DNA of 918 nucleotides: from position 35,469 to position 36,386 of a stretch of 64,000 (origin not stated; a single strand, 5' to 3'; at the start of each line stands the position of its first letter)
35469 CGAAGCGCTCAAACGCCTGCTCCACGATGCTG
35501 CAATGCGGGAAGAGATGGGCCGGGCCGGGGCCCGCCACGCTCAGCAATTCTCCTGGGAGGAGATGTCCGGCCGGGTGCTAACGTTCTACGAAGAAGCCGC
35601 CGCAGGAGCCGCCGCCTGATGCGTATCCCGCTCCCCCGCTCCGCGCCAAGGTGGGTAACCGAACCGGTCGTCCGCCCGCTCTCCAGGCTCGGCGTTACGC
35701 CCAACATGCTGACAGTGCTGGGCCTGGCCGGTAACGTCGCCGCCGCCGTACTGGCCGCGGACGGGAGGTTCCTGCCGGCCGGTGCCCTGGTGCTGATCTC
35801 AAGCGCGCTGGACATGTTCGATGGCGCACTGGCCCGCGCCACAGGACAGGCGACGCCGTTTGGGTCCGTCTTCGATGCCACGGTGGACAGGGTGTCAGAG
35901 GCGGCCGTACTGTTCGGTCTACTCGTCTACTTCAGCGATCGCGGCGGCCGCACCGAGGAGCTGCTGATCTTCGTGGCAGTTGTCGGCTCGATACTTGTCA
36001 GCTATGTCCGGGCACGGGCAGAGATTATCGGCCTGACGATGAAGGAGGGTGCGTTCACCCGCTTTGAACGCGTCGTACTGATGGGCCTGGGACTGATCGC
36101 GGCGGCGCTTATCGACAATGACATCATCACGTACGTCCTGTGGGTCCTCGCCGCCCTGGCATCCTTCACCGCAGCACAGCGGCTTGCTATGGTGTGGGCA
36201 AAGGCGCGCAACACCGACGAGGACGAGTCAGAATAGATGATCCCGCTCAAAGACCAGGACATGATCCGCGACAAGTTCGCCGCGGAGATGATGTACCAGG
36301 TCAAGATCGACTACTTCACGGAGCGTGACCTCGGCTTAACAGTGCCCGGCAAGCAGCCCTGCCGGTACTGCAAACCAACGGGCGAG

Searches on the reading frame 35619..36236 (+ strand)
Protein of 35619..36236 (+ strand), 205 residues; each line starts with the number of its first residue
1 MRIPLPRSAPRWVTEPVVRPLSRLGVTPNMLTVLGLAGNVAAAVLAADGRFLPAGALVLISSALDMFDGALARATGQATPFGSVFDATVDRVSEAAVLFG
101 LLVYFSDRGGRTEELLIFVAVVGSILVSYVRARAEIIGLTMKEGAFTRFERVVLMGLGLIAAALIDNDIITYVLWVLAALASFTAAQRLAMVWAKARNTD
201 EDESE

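Call 3: search_protein_families(library=pfam, proteins=[window:35619-36236:+], max_evalue=0.01)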
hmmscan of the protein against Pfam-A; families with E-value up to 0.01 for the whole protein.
window:35619-36236:+ (205 aa): 1 family
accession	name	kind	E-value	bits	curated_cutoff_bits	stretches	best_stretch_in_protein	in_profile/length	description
PF01066.26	CDP-OH_P_transf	-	2.3e-15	57.7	22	1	27-178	3-146/152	CDP-alcohol phosphatidyltransferase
